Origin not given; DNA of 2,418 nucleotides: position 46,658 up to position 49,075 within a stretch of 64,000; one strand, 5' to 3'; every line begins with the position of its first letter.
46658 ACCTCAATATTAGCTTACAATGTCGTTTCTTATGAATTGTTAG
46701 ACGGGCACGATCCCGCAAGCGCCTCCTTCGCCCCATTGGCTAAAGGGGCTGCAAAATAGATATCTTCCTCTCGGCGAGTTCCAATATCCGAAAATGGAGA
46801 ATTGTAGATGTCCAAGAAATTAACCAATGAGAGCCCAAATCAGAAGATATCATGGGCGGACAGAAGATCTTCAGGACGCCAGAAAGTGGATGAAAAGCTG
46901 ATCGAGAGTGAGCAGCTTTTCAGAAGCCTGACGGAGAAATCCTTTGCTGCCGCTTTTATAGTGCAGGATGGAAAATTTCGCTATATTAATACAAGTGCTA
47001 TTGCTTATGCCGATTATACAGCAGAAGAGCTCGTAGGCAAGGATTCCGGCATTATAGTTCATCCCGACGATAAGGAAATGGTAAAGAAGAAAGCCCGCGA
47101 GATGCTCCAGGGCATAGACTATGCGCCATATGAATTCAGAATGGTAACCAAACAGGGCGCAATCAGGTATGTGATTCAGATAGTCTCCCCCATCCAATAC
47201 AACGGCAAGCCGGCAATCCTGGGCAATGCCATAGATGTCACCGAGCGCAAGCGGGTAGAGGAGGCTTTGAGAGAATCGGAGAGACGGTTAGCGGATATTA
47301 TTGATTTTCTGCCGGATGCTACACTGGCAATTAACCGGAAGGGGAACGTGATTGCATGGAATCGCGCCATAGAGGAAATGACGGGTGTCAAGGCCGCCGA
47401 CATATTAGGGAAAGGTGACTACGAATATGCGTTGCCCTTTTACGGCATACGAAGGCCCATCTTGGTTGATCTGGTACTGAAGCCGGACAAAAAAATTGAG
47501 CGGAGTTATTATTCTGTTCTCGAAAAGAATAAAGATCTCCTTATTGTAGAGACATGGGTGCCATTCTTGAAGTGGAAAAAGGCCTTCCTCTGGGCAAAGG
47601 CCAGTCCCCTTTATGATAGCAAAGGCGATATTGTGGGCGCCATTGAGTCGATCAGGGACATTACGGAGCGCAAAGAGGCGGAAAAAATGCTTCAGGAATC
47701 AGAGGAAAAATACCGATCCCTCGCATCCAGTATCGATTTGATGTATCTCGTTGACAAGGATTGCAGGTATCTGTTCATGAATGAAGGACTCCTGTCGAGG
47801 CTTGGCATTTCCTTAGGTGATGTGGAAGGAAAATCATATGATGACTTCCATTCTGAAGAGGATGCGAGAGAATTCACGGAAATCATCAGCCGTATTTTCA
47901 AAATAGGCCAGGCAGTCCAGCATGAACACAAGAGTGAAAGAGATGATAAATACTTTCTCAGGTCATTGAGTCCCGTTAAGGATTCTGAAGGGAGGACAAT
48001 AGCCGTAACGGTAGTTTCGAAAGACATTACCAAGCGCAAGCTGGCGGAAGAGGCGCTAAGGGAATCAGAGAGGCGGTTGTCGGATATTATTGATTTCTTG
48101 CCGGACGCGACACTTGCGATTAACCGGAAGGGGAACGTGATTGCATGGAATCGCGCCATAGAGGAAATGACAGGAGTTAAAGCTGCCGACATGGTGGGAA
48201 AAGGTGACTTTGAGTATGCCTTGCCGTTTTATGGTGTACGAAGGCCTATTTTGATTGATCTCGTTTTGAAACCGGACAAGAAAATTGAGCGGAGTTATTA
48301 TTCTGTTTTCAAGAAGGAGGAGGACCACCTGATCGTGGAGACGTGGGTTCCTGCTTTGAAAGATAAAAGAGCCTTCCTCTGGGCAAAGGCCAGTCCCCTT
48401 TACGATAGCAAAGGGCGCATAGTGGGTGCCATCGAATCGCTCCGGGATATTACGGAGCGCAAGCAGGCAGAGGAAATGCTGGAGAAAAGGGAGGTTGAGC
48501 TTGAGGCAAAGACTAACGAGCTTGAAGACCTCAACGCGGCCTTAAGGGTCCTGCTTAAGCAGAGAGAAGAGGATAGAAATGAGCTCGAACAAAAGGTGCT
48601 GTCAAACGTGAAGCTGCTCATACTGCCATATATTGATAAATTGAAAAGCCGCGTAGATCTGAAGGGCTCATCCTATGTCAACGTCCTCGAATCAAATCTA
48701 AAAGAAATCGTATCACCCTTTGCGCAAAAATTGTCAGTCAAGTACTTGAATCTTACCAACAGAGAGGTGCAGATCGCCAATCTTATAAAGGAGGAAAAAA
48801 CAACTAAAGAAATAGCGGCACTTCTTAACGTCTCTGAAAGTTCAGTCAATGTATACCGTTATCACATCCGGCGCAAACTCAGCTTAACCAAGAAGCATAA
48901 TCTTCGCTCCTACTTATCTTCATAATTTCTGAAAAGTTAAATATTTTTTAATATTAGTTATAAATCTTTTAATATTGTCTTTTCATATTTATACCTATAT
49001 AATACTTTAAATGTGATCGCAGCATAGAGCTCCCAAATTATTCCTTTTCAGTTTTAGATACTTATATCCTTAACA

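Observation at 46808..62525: Compact PAS-LuxR-regulated module: unknown membrane protein, CoA-transferase, full beta-oxidation set and an ICM-type B12 acyl-CoA mutase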

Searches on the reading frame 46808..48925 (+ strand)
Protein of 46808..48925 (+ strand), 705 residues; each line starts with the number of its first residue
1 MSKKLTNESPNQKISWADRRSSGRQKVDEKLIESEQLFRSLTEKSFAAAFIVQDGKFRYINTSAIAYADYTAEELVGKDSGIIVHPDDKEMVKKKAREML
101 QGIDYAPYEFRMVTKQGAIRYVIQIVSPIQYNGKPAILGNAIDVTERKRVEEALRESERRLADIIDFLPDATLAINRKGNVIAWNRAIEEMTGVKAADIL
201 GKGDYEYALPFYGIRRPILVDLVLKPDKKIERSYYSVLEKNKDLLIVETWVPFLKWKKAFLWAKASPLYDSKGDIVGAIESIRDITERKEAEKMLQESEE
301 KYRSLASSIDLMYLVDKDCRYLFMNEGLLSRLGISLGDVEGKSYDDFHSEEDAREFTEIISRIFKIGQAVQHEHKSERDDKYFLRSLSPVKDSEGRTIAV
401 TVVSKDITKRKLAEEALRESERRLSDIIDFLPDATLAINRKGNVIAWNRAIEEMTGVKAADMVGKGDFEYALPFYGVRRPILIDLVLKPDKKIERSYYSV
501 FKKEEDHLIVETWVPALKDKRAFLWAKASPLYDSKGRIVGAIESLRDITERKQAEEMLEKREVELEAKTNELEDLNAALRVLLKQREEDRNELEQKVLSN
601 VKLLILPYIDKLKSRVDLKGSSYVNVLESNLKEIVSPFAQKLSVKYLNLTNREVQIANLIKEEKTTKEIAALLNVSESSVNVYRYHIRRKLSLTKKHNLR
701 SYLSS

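Call 3: search_protein_families(library=pfam, proteins=[window:46808-48925:+])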
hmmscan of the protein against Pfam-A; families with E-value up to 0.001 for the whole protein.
window:46808-48925:+ (705 aa): 9 families
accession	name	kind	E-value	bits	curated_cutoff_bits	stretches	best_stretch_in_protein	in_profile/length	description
PF08448.16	PAS_4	-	4.8e-48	162.4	23.1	3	306-411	2-109/110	PAS fold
PF13426.13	PAS_9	-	6.1e-37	126.5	27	4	312-409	4-103/103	PAS domain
PF00989.32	PAS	-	2.8e-33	114.7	22.6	4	423-465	2-44/113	PAS fold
PF08447.18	PAS_3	-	1.4e-21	77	25.6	1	59-136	3-83/89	PAS fold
PF13188.13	PAS_8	-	5.9e-19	67.7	21.8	2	159-199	1-38/65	PAS domain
PF00196.25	GerE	-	1.5e-11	44.1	23.5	1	648-698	2-52/57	Bacterial regulatory proteins, luxR family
PF13596.12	PAS_10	-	6.4e-09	36.8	22.1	0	314-408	14-106/106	PAS domain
PF08281.18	Sigma70_r4_2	-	3.8e-05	23.7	25.7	1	662-691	25-54/54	Sigma-70, region 4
PF14598.12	PAS_11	-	0.00071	20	25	0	53-118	10-75/109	PAS domain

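Call 4: search_protein_families(library=ncbifam, proteins=[window:46808-48925:+])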
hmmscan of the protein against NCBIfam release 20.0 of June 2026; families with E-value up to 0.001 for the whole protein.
window:46808-48925:+ (705 aa): 36 families (the best 25 are shown)
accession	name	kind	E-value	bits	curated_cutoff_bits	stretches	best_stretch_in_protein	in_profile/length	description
TIGR00229.1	sensory_box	domain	1.5e-71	238.4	22.9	4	33-154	2-126/126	PAS domain S-box protein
NF008468.0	PRK11360.1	equivalog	1.1e-29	103.3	646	2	427-562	273-391/616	two-component system sensor histidine kinase AtoS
NF053781.1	cdiGMPphdstlr2612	equivalog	3.2e-28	97.9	1600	4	71-202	625-758/1268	Tlr1612 family c-di-GMP phosphodiesterase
NF047874.1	MASE3_PAS_HK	subfamily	3.1e-27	95.7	560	3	19-153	248-384/655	MASE3 domain-containing sensor histidine kinase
NF008302.0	PRK11091.1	equivalog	1.8e-26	92.6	838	2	394-562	127-280/779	aerobic respiration two-component sensor histidine kinase ArcB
NF045595.1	HK_scytonemin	equivalog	3.9e-25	88.3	865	2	25-157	271-404/637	scytonemin biosynthesis sensor histidine kinase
NF041552.1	TF_PrdR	equivalog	1.1e-22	80.1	795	2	147-309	122-258/577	sigma-54 dependent transcriptional regulator PrdR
NF007298.0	PRK09776.1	equivalog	6.6e-21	73.9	1135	2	83-293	478-678/1111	diguanylate cyclase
NF052573.1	HisKinEspAMyxo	equivalog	1.9e-20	72.5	1400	3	258-422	216-380/755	serine histidine kinase EspA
NF046044.1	PnpS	equivalog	2.7e-18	66.2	400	1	280-415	34-168/390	two-component system histidine kinase PnpS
NF041831.1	NO_HK_NahK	exception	3.1e-18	65.2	1500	1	277-424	298-448/854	hybrid sensor histidine kinase/response regulator NahK/ErcS'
NF041777.1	sens_FixL_Rhizob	equivalog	3.3e-18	65.6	850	2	84-202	46-166/485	sensor protein FixL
NF033092.0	HK_WalK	equivalog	1.2e-13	50.6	725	2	413-556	248-370/594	cell wall metabolism sensor histidine kinase WalK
NF010076.0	PRK13557.1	subfamily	3.5e-13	48.8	631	0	59-159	57-159/540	histidine kinase famiy protein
NF008467.0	PRK11359.1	equivalog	4.8e-12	44.7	857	1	35-294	11-257/800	oxygen-sensing cyclic-di-GMP phosphodiesterase DosP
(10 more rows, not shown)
